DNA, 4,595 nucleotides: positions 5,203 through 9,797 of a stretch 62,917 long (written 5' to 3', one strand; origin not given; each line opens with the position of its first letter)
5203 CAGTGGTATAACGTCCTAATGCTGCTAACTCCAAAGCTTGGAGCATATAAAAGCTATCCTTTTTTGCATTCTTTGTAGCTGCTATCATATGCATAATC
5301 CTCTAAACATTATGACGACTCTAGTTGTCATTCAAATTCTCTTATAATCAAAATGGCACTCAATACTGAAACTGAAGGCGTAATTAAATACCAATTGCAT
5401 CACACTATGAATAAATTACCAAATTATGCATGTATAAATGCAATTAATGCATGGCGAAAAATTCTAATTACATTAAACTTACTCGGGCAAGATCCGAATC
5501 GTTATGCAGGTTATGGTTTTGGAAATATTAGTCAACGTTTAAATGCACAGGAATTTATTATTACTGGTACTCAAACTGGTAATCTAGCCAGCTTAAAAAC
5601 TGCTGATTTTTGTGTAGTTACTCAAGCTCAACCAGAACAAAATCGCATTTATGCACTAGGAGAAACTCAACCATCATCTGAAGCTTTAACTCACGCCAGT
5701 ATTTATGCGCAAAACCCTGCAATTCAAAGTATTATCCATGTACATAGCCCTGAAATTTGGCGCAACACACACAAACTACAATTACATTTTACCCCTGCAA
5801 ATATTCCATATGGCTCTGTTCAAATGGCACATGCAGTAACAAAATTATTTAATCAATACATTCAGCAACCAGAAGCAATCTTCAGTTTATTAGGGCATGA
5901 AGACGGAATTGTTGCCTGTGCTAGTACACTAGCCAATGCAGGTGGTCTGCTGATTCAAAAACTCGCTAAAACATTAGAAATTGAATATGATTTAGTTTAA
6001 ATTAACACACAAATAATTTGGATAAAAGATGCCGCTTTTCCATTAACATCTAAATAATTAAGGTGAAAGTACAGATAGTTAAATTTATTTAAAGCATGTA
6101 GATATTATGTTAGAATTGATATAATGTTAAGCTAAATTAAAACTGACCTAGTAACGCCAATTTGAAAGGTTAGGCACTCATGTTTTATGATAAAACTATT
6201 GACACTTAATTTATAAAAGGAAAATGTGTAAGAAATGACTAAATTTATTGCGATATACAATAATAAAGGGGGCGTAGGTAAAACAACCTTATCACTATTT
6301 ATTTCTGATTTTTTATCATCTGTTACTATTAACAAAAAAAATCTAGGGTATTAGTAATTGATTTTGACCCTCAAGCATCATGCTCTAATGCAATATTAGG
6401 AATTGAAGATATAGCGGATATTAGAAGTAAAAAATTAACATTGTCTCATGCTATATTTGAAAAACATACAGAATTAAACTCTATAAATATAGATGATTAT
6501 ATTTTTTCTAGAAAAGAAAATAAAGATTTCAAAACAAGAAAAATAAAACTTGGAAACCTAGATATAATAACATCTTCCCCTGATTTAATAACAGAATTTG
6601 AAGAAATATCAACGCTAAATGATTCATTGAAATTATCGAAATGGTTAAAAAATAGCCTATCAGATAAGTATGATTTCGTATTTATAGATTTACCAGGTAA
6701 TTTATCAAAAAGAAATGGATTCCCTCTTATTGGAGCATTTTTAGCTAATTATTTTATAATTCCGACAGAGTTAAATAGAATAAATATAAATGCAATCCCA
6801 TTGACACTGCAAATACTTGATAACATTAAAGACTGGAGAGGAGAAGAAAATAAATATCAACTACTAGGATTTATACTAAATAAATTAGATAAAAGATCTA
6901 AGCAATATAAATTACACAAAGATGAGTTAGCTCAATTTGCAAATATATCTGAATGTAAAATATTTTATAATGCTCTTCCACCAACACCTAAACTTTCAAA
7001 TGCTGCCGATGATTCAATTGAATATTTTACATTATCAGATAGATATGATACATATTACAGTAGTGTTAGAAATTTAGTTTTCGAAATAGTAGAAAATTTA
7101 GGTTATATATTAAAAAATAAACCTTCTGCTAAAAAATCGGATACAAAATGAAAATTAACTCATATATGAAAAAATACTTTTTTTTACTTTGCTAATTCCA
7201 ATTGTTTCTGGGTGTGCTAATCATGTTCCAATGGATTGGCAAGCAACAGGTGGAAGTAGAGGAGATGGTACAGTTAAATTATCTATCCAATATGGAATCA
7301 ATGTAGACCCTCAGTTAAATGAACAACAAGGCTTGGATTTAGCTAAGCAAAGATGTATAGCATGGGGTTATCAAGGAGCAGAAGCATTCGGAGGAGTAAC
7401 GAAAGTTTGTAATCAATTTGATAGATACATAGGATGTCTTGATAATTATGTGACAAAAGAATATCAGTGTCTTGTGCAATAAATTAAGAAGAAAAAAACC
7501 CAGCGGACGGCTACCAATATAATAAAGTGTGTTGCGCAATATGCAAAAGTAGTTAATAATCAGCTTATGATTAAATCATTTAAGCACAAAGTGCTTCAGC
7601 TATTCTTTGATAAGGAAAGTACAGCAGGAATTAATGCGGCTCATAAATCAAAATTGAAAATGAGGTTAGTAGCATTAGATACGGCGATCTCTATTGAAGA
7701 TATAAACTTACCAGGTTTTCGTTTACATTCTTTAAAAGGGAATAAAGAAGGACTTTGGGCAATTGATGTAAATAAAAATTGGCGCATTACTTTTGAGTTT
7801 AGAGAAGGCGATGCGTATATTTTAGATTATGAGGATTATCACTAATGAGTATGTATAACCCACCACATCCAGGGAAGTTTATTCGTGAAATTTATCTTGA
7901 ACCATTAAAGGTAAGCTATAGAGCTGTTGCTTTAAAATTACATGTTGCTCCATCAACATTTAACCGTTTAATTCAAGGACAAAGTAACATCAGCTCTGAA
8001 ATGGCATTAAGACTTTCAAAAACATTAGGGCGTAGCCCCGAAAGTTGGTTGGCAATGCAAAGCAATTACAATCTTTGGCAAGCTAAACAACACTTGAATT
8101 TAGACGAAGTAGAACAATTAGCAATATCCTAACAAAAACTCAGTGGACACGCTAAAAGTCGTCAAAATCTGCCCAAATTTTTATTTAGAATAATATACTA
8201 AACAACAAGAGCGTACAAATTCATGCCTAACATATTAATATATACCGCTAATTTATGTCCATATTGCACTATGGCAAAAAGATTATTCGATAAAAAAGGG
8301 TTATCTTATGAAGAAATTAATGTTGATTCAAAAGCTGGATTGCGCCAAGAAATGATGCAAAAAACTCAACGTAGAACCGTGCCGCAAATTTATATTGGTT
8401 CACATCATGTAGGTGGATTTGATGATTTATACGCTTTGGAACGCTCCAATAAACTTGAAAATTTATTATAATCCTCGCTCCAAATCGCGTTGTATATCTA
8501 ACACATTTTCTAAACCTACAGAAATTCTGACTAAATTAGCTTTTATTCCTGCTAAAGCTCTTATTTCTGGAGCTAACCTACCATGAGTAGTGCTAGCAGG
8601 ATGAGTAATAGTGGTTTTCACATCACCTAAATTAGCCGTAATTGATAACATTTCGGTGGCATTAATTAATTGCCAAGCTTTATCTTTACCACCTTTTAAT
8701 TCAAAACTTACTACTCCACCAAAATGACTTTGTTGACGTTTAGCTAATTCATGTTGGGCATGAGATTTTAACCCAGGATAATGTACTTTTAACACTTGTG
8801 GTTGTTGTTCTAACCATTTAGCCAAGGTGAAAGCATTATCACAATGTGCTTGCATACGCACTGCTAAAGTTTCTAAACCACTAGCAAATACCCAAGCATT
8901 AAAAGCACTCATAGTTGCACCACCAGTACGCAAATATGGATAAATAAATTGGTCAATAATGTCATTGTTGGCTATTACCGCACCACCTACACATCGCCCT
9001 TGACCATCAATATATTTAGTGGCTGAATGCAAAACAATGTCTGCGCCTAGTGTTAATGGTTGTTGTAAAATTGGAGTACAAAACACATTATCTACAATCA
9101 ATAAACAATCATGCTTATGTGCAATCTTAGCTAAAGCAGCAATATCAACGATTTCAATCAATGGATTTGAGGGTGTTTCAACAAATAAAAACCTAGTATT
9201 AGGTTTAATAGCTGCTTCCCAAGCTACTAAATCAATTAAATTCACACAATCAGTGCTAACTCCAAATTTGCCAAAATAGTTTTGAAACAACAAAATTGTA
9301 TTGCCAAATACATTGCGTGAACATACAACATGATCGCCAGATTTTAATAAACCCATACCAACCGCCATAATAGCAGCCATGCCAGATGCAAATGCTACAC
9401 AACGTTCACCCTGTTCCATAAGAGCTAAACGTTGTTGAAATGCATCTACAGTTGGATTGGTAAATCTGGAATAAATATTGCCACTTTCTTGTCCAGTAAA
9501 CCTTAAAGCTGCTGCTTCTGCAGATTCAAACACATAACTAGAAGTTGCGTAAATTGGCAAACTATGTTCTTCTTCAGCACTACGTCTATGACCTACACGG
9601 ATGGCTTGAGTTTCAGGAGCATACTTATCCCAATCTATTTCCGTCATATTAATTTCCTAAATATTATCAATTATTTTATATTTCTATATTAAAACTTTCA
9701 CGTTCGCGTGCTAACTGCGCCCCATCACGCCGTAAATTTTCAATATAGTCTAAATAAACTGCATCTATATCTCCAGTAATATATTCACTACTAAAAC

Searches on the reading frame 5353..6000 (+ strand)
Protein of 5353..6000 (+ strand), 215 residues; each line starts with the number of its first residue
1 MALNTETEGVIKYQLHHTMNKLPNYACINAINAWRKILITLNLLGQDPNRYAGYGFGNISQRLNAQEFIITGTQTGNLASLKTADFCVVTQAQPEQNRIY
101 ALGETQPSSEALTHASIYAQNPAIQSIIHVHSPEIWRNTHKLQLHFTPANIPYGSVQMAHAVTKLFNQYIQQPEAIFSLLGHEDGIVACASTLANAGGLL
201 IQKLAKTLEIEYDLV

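Call 22: search_protein_families(library=pfam, proteins=[window:5353-6000:+], max_evalue=0.00001)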
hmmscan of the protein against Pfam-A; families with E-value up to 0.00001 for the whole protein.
window:5353-6000:+ (215 aa): 1 family
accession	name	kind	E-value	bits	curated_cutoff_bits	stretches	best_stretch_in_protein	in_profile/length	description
PF00596.27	Aldolase_II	-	3.1e-13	50.4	22.2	1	52-136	16-96/183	Class II Aldolase and Adducin N-terminal domain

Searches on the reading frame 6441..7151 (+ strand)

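Call 22: search_protein_families(library=pfam, proteins=[window:6441-7151:+], max_evalue=0.00001)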
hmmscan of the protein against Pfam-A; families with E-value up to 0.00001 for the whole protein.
window:6441-7151:+ (236 aa): 1 family
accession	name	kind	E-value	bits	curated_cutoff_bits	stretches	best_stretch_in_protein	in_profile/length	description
PF13614.12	AAA_31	-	1.4e-07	32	27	1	16-131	58-169/177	AAA domain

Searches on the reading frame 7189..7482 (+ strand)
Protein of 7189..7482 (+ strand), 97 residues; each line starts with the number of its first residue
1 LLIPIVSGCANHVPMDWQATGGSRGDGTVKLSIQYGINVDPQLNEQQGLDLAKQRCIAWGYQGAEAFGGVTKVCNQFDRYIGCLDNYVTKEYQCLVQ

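Call 22: search_protein_families(library=pfam, proteins=[window:7189-7482:+], max_evalue=0.00001)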
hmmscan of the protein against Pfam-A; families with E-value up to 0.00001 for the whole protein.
window:7189-7482:+ (97 aa): 1 family
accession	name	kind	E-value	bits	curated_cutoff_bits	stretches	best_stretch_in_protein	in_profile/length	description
PF13992.11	YecR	-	1.9e-20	73.3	27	1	21-94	1-73/73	YecR-like lipoprotein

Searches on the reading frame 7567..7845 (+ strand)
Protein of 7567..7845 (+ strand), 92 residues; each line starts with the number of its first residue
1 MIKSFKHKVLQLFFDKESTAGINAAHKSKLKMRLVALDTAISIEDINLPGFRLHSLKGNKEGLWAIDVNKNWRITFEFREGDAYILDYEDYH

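Call 22: search_protein_families(library=pfam, proteins=[window:7567-7845:+], max_evalue=0.00001)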
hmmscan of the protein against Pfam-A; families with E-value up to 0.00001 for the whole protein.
window:7567-7845:+ (92 aa): 1 family
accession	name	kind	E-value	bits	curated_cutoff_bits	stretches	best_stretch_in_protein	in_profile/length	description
PF05015.19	HigB-like_toxin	-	1.5e-21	77.1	27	1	3-92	1-91/91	RelE-like toxin of type II toxin-antitoxin system HigB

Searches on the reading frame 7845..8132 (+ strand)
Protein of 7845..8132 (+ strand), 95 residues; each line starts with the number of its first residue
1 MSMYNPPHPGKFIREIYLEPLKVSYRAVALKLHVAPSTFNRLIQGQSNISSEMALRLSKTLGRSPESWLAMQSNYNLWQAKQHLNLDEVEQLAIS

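Call 22: search_protein_families(library=pfam, proteins=[window:7845-8132:+], max_evalue=0.00001)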
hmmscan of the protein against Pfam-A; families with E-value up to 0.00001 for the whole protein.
window:7845-8132:+ (95 aa): 1 family
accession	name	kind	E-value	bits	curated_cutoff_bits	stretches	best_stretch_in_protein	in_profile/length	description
PF01381.28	HTH_3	-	1.3e-07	32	23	1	17-66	4-53/55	Helix-turn-helix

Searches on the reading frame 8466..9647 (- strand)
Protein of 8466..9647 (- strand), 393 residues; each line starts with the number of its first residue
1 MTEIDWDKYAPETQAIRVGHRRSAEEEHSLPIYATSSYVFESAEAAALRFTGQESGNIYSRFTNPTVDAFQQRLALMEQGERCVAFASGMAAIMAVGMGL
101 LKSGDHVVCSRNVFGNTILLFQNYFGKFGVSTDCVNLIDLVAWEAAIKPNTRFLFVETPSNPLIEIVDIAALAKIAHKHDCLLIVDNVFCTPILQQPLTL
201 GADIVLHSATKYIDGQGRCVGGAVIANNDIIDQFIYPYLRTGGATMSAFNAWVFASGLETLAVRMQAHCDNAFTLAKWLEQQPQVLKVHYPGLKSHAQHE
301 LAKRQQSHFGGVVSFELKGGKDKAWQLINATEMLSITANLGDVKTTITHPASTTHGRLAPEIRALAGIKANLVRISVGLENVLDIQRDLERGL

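Call 8: search_protein_families(library=ncbifam, proteins=[window:8466-9647:-], max_evalue=0.00001)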
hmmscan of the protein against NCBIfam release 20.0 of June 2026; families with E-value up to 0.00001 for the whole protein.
window:8466-9647:- (393 aa): 49 families (the best 25 are shown)
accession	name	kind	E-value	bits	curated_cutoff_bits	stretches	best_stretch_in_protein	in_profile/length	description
NF006003.0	PRK08133.1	equivalog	1.1e-194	646.7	522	1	5-393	6-394/396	O-succinylhomoserine sulfhydrylase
TIGR01325.1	O_suc_HS_sulf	equivalog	7e-162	538.3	510.05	1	12-393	1-380/380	O-succinylhomoserine sulfhydrylase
NF005696.0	PRK07504.1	equivalog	2.8e-130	434.7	675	1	6-392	6-392/397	O-succinylhomoserine sulfhydrylase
NF005870.0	PRK07810.1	equivalog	4.4e-129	430.5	618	1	7-393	15-405/406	O-succinylhomoserine sulfhydrylase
TIGR01326.1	OAH_OAS_sulfhy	subfamily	8.6e-124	413.4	495.1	2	12-228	3-220/418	O-acetylhomoserine aminocarboxypropyltransferase/cysteine synthase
TIGR01328.1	met_gam_lyase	equivalog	1.6e-122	409.2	549.7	1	10-393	3-388/391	methionine gamma-lyase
NF005695.0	PRK07503.1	equivalog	4.8e-121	404.2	666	1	13-392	12-393/403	methionine gamma-lyase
NF004876.0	PRK06234.1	subfamily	6.7e-118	394.2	666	1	12-393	10-395/400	methionine gamma-lyase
NF005263.0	PRK06767.1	equivalog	1.2e-112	376.7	617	1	10-392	5-382/392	methionine gamma-lyase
NF005871.0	PRK07811.1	equivalog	1.4e-109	366.2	513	1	9-393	11-386/389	cystathionine gamma-synthase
NF005872.0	PRK07812.1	equivalog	2.1e-108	362.6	703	2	8-226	14-234/439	bifunctional o-acetylhomoserine/o-acetylserine sulfhydrylase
NF006096.0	PRK08248.1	equivalog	9e-104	347.5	726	2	7-226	5-225/431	homocysteine synthase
NF004125.0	PRK05613.1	equivalog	6.4e-102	341.3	765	2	6-226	9-231/437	O-acetylhomoserine/O-acetylserine sulfhydrylase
NF006004.0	PRK08134.1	equivalog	1.6e-101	340.2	636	2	10-226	8-225/433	O-acetylhomoserine aminocarboxypropyltransferase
NF006097.0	PRK08249.1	equivalog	5.4e-101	337.8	600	1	7-391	7-391/402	cystathionine gamma-synthase family protein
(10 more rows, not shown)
